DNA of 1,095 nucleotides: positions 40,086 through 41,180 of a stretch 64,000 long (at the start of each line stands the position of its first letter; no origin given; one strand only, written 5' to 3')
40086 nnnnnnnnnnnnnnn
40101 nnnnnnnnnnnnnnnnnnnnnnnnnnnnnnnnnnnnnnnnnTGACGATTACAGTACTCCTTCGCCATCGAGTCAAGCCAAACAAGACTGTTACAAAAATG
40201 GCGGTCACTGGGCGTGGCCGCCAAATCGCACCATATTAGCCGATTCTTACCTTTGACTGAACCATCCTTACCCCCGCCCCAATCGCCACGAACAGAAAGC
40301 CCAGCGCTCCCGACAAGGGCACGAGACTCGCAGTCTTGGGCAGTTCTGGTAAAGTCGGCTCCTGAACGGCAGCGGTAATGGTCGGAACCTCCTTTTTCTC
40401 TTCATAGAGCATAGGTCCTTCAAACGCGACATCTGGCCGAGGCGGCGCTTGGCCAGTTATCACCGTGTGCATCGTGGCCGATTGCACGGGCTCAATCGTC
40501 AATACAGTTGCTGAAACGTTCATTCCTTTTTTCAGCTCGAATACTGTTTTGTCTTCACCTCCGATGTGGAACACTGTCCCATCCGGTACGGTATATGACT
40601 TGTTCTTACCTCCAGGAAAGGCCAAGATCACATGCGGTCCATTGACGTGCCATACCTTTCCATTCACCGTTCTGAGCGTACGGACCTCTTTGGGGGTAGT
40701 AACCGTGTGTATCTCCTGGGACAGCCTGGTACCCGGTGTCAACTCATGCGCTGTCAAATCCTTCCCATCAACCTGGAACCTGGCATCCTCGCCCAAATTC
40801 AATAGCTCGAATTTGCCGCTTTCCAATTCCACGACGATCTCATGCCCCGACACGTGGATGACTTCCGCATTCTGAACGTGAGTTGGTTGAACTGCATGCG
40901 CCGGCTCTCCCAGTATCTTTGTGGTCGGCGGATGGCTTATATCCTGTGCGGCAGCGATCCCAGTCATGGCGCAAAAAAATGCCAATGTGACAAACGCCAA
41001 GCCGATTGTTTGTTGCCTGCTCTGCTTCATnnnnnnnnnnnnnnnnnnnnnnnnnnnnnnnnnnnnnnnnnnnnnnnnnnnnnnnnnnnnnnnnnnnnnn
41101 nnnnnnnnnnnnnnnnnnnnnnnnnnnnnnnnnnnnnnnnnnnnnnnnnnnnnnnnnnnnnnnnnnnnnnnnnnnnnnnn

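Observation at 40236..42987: Compact sortase operon (exported rubrerythrin - DUF2231 - sortase - LPKTA substrate) in a diderm-type genome, followed by a kinase / sigma-54 activator pair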

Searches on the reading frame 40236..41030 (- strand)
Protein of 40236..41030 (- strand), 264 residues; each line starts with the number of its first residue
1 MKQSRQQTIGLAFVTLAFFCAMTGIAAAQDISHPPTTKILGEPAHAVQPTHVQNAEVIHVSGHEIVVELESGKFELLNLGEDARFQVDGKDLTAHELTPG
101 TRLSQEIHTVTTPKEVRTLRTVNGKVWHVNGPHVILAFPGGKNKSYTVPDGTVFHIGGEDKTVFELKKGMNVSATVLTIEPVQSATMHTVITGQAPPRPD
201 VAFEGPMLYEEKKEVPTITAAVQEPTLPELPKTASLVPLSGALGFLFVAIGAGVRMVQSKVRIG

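Call 3: search_protein_families(library=pfam, proteins=[window:40236-41030:-], max_evalue=0.01)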
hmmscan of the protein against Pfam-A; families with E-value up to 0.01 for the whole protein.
window:40236-41030:- (264 aa): 0 families

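Call 4: search_protein_families(library=ncbifam, proteins=[window:40236-41030:-], max_evalue=0.01)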
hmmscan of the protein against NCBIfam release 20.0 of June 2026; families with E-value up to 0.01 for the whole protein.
window:40236-41030:- (264 aa): 0 families
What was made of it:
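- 40236..41030 (-): Cognate sortase substrate: signal peptide, tandem small beta-barrels, Pro/Ala-rich linker, LPKTAS, transmembrane helix, basic tail. No Pfam or NCBIfam hit (calls 3, 4).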

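Call 6: find_homologous_proteins(query=window:40236-41030:-)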
Query window:40236-41030:- (264 aa): 488 proteins with E <= 0.001 among 1215 candidates; the best 120 are listed.
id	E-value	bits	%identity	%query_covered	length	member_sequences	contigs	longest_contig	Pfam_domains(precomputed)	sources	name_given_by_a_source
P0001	1.5e-169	580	100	100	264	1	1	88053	-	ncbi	-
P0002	1.9e-131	455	75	100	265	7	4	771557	-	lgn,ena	-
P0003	2.0e-127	442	73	100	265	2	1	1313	-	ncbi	-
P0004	4.5e-126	438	74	99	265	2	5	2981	-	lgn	-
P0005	8.9e-126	437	73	100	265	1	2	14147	-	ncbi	-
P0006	4.1e-125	435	75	98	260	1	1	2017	-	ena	-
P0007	2.7e-124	432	71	99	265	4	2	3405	-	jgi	jgi:hypothetical protein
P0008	2.7e-124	432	72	99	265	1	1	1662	-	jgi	jgi:hypothetical protein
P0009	4.4e-124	431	71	99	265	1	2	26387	-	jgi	jgi:hypothetical protein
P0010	1.7e-123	429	72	99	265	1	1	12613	-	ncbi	-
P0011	3.0e-123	428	73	99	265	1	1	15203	-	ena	-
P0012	1.4e-122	426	71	99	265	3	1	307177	-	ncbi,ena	-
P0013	1.6e-122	426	73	100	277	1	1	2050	-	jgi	jgi:FlaG/FlaF family flagellin (archaellin)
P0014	1.7e-122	426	71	99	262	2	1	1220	-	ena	-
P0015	1.9e-122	426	74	98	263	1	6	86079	-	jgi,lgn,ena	-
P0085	1.2e-115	404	69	99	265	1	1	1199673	-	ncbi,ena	-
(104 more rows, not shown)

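Call 8: find_encoding_contigs(protein=P0001, flank=10000, max_places=3)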
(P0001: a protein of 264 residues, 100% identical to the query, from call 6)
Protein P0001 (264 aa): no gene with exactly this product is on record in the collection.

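Call 9: find_encoding_contigs(protein=P0085, flank=10000, max_places=3)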
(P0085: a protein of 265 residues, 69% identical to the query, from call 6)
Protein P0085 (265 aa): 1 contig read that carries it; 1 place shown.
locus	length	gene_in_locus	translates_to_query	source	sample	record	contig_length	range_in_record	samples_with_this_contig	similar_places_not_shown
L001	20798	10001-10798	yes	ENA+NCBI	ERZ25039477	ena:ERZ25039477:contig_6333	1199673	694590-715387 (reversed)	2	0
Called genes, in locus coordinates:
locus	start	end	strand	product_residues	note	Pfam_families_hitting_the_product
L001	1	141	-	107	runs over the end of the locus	-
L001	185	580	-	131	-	PF00072:Response_reg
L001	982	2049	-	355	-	PF01435:Peptidase_M48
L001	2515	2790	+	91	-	PF11154:DUF2934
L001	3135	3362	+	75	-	-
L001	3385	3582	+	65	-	-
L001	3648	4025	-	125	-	PF06262:Zincin_1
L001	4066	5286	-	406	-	PF12704:MacB_PCD, PF02687:FtsX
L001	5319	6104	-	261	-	PF00005:ABC_tran, PF13304:AAA_21 (faint)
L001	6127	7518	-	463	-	PF25917:BSH_RND, PF25919:BSH_CusB (weak), PF25876:HH_MFP_RND (faint), PF25954:Beta-barrel_RND_2 (weak), PF25990:Beta-barrel_YknX (weak)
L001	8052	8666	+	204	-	PF00210:Ferritin, PF02915:Rubrerythrin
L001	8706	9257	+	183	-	PF09990:DUF2231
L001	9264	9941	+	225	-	PF04203:Sortase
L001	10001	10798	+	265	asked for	-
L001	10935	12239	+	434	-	PF00512:HisKA, PF02518:HATPase_c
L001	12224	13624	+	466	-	PF00072:Response_reg, PF00158:Sigma54_activat, PF14532:Sigma54_activ_2, PF07728:AAA_5 (weak), PF25601:AAA_lid_14, PF02954:HTH_8, PF18024:HTH_50 (faint)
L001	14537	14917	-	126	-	PF00072:Response_reg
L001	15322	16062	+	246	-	-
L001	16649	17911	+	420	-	PF01734:Patatin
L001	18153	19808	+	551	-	PF12801:Fer4_5, PF13484:Fer4_16 (faint), PF13187:Fer4_9 (faint), PF13237:Fer4_10 (faint), PF00037:Fer4 (weak), PF12838:Fer4_7, PF00037:Fer4 (weak), PF12797:Fer4_2 (weak), +4 more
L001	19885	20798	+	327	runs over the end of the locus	PF04015:DUF362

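Call 11: find_related_loci(query=window:40236-41030:-, collection=genome_contigs, flank=8000)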
Query window:40236-41030:- (264 aa) in genome_contigs; peptide patterns used: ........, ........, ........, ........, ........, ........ (x = any residue, [..] = any of these).
104 stretches matched a pattern; 14 encode a relative of the query (tblastn E <= 1e-3); 14 distinct loci.
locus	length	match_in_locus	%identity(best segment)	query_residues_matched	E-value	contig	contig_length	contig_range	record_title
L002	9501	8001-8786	72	1-262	2e-130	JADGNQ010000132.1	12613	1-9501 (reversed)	MAG: Candidatus Sulfotelmatobacter sp. isolate Chersky.8_4 contig-100_300, whole genome shotgun sequence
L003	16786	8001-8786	71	1-262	1e-129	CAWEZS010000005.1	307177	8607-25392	MAG: Terriglobia bacterium isolate MFD06085.bin.1.35 genome assembly, contig: contig_25481, whole genome shotgun sequenc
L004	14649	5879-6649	73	1-257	4e-129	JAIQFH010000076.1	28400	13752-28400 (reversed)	MAG: Terriglobia bacterium isolate SRVP_4 SR-VP_26_10_2019_C_20cm_scaffold_2853, whole genome shotgun sequence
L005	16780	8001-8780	72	1-260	1e-123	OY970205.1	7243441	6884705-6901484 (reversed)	MAG: uncultured Acidobacteriaceae bacterium isolate MFD02248.bin.1.24 genome assembly, chromosome: 1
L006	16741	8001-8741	73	16-262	2e-123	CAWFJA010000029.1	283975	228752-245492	MAG: Terriglobia bacterium isolate MFD01872.bin.2.36 genome assembly, contig: contig_81553, whole genome shotgun sequenc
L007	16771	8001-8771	70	1-257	1e-121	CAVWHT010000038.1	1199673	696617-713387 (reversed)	MAG: uncultured Acidobacteriota bacterium isolate MFD01299.bin.2.91 genome assembly, contig: contig_6333, whole genome s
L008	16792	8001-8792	67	1-262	2e-119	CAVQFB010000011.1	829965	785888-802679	MAG: uncultured Acidobacteriota bacterium isolate MFD05705.bin.1.83 genome assembly, contig: contig_60309, whole genome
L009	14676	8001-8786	67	1-262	1e-118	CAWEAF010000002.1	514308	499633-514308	MAG: uncultured Acidobacteriota bacterium isolate MFD05705.bin.1.153 genome assembly, contig: contig_11432, whole genome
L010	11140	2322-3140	64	1-264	9e-114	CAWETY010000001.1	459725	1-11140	MAG: uncultured Gammaproteobacteria bacterium isolate MFD05705.bin.2.35 genome assembly, contig: contig_12099, whole gen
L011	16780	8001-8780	65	1-258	8e-98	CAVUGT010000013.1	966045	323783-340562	MAG: Terriglobia bacterium isolate MFD02134.bin.3.166 genome assembly, contig: contig_33510, whole genome shotgun sequen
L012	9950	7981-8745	59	1-254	5e-92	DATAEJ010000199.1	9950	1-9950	MAG TPA_asm: Candidatus Angelobacter sp. isolate SMAG_U6774 k141_6654952, whole genome shotgun sequence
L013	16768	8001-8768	41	2-262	6e-49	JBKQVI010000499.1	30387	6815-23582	MAG: Terriglobia bacterium isolate SEr2D2E2F__bin_83 SEr2D2E2F_000000255306, whole genome shotgun sequence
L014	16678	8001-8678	40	51-258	6e-39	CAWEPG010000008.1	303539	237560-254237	MAG: uncultured Acidimicrobiia bacterium isolate MFD02159.bin.1.95 genome assembly, contig: contig_39226, whole genome s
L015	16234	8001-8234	48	97-174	3e-16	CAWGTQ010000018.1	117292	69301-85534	MAG: uncultured Acidobacteriota bacterium isolate MFD05580.bin.2.5 genome assembly, contig: contig_25095, whole genome s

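Call 19: search_protein_representatives(protein=window:40236-41030:-)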
Query: 264 residues. Proteins with E-value up to 0.001 (for the whole library): 477; up to 1e-10: 240; up to 1e-30: 27. The best 150 are listed.
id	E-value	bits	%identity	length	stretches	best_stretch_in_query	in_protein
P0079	1.5e-116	404.9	70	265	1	1-262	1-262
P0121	1.7e-64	234.4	58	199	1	67-258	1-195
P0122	8.7e-48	179.6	45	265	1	16-255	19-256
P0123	1.7e-46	175.3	44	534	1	17-259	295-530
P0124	3.2e-46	174.5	60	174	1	6-141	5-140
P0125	4.0e-46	174.1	42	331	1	5-261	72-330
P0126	9.8e-45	169.6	43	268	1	19-258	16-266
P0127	1.3e-42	162.7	40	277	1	16-261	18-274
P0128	1.3e-39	152.8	40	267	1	18-259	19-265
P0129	1.5e-39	152.6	40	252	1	30-256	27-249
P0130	1.8e-39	152.4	42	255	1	44-257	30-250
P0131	3.3e-39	151.5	38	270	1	16-258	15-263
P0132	6.9e-39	150.4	41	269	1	18-255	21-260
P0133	9.7e-39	149.9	37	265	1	14-258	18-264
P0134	3.3e-38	148.2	65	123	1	1-117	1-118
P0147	1.1e-30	123.6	35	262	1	13-257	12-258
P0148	1.3e-30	123.3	37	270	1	4-256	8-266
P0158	1.6e-28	116.5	38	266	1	7-257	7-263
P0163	3.9e-28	115.2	38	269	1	4-258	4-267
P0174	1.1e-26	110.4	37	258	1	7-203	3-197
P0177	2.7e-26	109.2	39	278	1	14-249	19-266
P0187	7.6e-25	104.4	38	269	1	13-255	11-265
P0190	7.7e-24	101.1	40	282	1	49-199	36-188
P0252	1.8e-17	80.3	33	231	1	49-257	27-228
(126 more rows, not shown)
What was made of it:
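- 40236..41030 (-): 477 clusters at 50% identity match it (call 19).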

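Call 29: find_encoding_contigs(protein=P0133, flank=8000, max_places=3)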
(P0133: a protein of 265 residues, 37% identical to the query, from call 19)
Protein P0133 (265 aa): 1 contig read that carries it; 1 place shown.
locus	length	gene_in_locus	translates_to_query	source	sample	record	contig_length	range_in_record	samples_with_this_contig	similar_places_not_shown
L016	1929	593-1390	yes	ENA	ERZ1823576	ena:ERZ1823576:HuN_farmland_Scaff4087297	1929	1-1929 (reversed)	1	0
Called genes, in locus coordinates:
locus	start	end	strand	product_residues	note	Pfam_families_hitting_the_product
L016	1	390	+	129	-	?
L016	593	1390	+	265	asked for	-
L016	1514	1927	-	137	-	?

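Call 30: find_encoding_contigs(protein=P0163, flank=8000, max_places=3)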
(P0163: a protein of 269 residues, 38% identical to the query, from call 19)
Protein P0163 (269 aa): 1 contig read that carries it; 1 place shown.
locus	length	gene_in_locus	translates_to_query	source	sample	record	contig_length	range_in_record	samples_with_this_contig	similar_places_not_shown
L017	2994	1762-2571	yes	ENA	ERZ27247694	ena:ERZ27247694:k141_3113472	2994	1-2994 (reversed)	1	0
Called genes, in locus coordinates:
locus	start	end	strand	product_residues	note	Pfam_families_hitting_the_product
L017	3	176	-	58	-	?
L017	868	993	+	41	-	-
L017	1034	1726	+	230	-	PF04203:Sortase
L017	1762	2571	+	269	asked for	-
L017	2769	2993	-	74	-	?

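Call 31: find_encoding_contigs(protein=P0252, flank=8000, max_places=3)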
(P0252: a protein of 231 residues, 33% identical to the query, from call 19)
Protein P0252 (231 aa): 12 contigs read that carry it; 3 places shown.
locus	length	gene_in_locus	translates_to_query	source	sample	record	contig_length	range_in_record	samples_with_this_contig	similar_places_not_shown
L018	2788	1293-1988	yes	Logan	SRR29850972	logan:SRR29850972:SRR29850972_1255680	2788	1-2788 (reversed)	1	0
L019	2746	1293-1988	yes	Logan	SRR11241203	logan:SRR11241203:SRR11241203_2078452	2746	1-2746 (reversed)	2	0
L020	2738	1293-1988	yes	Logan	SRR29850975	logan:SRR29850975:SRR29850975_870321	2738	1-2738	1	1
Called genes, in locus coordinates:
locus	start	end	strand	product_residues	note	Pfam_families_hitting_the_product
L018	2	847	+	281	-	?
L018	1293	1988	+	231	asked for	-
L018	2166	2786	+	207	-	?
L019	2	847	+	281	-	?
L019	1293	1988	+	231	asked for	-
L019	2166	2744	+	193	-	?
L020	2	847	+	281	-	?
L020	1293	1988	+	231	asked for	-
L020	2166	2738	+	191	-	?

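Call 32: predict_structure(alignment_id=A1)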
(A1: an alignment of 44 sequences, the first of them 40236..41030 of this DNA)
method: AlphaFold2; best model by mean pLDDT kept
length: 264 residues; sequences in the alignment: 44
mean_pLDDT: 84.8   pTM: 0.52
mean pLDDT of the five models: 84.8, 81.4, 81.0, 80.4, 78.8
residues with pLDDT >= 90: 121; 70-90: 92; 50-70: 51; < 50: 0
segments of 3 or more residues with pLDDT < 50: none
pLDDT, mean of each block of 10 residues (from residue 1): 76 90 75 74 78 95 96 95 95 96 92 87 95 95 95 92 97 91 87 89 57 62 61 64 87 87 73
secondary structure, 60 per line:
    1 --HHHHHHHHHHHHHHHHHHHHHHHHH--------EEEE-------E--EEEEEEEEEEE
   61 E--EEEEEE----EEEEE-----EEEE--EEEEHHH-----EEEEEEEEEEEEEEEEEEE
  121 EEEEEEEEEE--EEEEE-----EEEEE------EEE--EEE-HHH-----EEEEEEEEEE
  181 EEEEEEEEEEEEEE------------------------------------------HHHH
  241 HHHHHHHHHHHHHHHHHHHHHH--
elements in order: H3-27 E36-39 E50-61 E64-69 E74-78 E84-87 E90-93 E102-130 E133-137 E143-147 E154-156 E159-161 E171-194 H237-262
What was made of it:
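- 40236..41030 (-): AF2 pLDDT is about 95 over residues 50-200 (call 32).
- On LPXTG cell-wall sorting signal (TIGR01167 / PF00746): AF2 predicts a helix at residues 237-262 (call 32).
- The AF2 model is an elongated rod of beta structure (call 32).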

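Call 37: fold_search(model_id=the predicted structure, library=pdb)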
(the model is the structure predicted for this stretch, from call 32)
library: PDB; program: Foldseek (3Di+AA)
matches with E <= 10: 849; with E <= 0.001: 0
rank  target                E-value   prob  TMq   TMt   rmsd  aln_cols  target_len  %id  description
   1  2awo_C                5.1e-03  0.98  0.16  0.12  22.3       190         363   13  Crystal structure of the ADP-Mg-bound E. Coli MALK (Crystallized with ADP-Mg) (released 2005-12-13)
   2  9bcr_D                5.4e-03  0.98  0.16  0.12  21.4       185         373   14  Cryo-EM structure of a bacterial prototype ATP-binding cassette transporter MalFGK2. (released 2025-04-30)
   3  2r6g_A                7.7e-03  0.98  0.16  0.12  21.4       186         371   13  The Crystal Structure of the E. coli Maltose Transporter (released 2007-11-27)
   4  2awo_A                8.5e-03  0.97  0.16  0.12  21.8       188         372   13  Crystal structure of the ADP-Mg-bound E. Coli MALK (Crystallized with ADP-Mg) (released 2005-12-13)
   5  8zx1_D                1.0e-02  0.80  0.13  0.10  19.6       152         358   14  Cryo-EM structure of E.coli spermidine transporter PotABC in nanodisc (released 2024-10-09)
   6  1q12_A                1.2e-02  0.99  0.16  0.12  19.8       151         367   14  Crystal Structure of the ATP-bound E. coli MalK (released 2003-09-30)
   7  2awn_D                1.3e-02  0.96  0.16  0.14  21.7       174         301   12  Crystal structure of the ADP-Mg-bound E. Coli MALK (Crystallized with ATP-Mg) (released 2005-12-13)
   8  2awn_A                1.5e-02  0.94  0.17  0.14  21.3       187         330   14  Crystal structure of the ADP-Mg-bound E. Coli MALK (Crystallized with ATP-Mg) (released 2005-12-13)
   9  8zx1_A                2.4e-02  0.75  0.13  0.10  18.7       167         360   15  Cryo-EM structure of E.coli spermidine transporter PotABC in nanodisc (released 2024-10-09)
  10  3gd7_B                3.1e-02  0.97  0.15  0.11  20.8       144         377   11  Crystal structure of human NBD2 complexed with N6-Phenylethyl-ATP (P-ATP) (released 2010-03-02)
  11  9tvu_a                3.3e-02  0.89  0.15  0.16  19.1       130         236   15  Structure of the Chlamydomonas reinhardtii chlororibosome (released 2026-02-18)
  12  2r6g_B                5.4e-02  0.75  0.15  0.11  21.8       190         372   14  The Crystal Structure of the E. coli Maltose Transporter (released 2007-11-27)
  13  7fdp_A                5.4e-02  0.14  0.08  0.06  28.8       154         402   11  Crystal structure of PirB insecticidal protein from Photorhabdus akhurstii (released 2022-07-20)
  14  3rlf_B                6.3e-02  0.75  0.16  0.11  21.4       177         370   12  Crystal structure of the maltose-binding protein/maltose transporter complex in an outward-facing conformation bound t (released 2011-08-10)
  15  9bui_E                6.6e-02  0.99  0.14  0.11  17.9        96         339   16  M1A Midnolin-Proteasome (with Ubl) (released 2025-06-11)
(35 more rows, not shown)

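Call 48: search_protein_families(library=pfam, proteins=[L002:5818-6558:+], max_evalue=0.001)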
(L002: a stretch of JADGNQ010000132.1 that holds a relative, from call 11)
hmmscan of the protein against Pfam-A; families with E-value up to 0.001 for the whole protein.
L002:5818-6558:+ (246 aa): 2 families
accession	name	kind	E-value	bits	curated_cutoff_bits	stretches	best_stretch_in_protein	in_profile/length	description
PF00027.35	cNMP_binding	-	2.1e-21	76.1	27.5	1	45-130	3-88/89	Cyclic nucleotide-binding domain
PF13545.12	HTH_Crp_2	-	3.1e-10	40.3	27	1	163-228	1-62/70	Crp-like helix-turn-helix domain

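Call 55: search_protein_families(library=pfam, proteins=[L001:2515-2790:+, L001:3135-3362:+, L001:3385-3582:+], max_evalue=0.1)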
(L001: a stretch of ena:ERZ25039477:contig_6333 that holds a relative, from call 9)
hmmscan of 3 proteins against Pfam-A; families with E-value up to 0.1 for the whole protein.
L001:2515-2790:+ (91 aa): 1 family
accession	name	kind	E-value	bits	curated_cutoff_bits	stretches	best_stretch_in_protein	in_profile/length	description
PF11154.13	DUF2934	-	1.4e-13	50.7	22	1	50-85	1-36/37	Protein of unknown function (DUF2934)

L001:3135-3362:+ (75 aa): 0 families

L001:3385-3582:+ (65 aa): 0 families

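Call 76: search_protein_families(library=pfam, alignment_id=A1, max_evalue=0.05)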
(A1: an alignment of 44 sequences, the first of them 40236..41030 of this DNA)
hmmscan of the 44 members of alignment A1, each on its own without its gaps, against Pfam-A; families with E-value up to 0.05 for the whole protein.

A. member 1, window:40236-41030:- (264 aa): 0 families

B. families by the number of members that match (of 44 scanned): 19 families
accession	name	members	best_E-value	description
PF00746.26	Gram_pos_anchor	11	3.3e-05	LPXTG cell wall anchor motif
PF04625.18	DEC-1_N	3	0.0071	DEC-1 protein, N-terminal region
PF12791.13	RsgI_N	2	9.9e-05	Anti-sigma factor N-terminus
PF22845.2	DUF3097_N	2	0.012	DUF3097, N-terminal domain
PF02736.25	Myosin_N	1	0.0034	Myosin N-terminal SH3-like domain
PF07591.16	PT-HINT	1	0.005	Pretoxin HINT domain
PF11871.13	DUF3391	1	0.0067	Domain of unknown function (DUF3391)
PF11271.13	PorA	1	0.013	Porin PorA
PF25369.1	SH3_VIII-1_N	1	0.015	Myosin-1-like, N-terminal SH3 domain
PF08666.17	SAF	1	0.02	SAF domain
PF12662.13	cEGF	1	0.024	Complement Clr-like EGF-like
PF16242.11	Pyrid_ox_like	1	0.029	Pyridoxamine 5'-phosphate oxidase like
PF09136.16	Glucodextran_B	1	0.029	Glucodextranase, domain B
PF15253.11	STIL_N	1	0.034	SCL-interrupting locus protein N-terminus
PF17187.10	Svf1_C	1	0.035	Svf1-like C-terminal lipocalin-like domain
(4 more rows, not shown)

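Call 77: search_protein_families(library=ncbifam, alignment_id=A1, max_evalue=0.05)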
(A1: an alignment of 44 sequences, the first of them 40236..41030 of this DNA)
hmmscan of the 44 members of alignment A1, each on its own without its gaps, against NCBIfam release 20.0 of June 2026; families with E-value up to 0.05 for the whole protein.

A. member 1, window:40236-41030:- (264 aa): 0 families

B. families by the number of members that match (of 44 scanned): 29 families (the first 25 are shown)
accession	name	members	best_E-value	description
TIGR01167.1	LPXTG_anchor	17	0.0002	LPXTG cell wall anchor domain-containing protein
NF040942.2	hypo_ExtJ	15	9.5e-05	selenite/tellurite reduction operon protein ExtJ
NF053819.1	EF0750_LPXTG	11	7.7e-05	EF2685/EF0750 family sortase-dependent surface protein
NF033677.1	biofilm_BapA_N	10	0.0001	BapA prefix-like domain-containing protein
NF011226.0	PRK14633.1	3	0.0049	ribosome maturation factor RimP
TIGR03000.1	plancto_dom_1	2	0.0022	TIGR03000 domain-containing protein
TIGR03788.1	marine_srt_targ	2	0.0027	marine proteobacterial sortase target protein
NF052457.1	spore_BMQ0737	2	0.005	BMQ_0737 family morphogenetic spore coat protein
NF058582.1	Microco_LAVTG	2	0.0054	LAVTG motif-containing sortase-dependent surface protein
NF047433.1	Lepto_7_Nterm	2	0.0082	LA_0442/LA_0875 N-terminal domain-containing protein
NF037973.1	metallo_SslE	2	0.0091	lipoprotein metalloprotease SslE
NF040983.1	BimA_second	1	0.00034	trimeric autotransporter actin-nucleating factor BimA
NF005847.0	PRK07764.2-3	1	0.001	DNA polymerase III subunit gamma and tau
NF033510.3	Ca_tandemer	1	0.0032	Ca2+-stabilized repeat-containing adhesin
NF033930.1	pneumo_PspA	1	0.0044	pneumococcal surface protein A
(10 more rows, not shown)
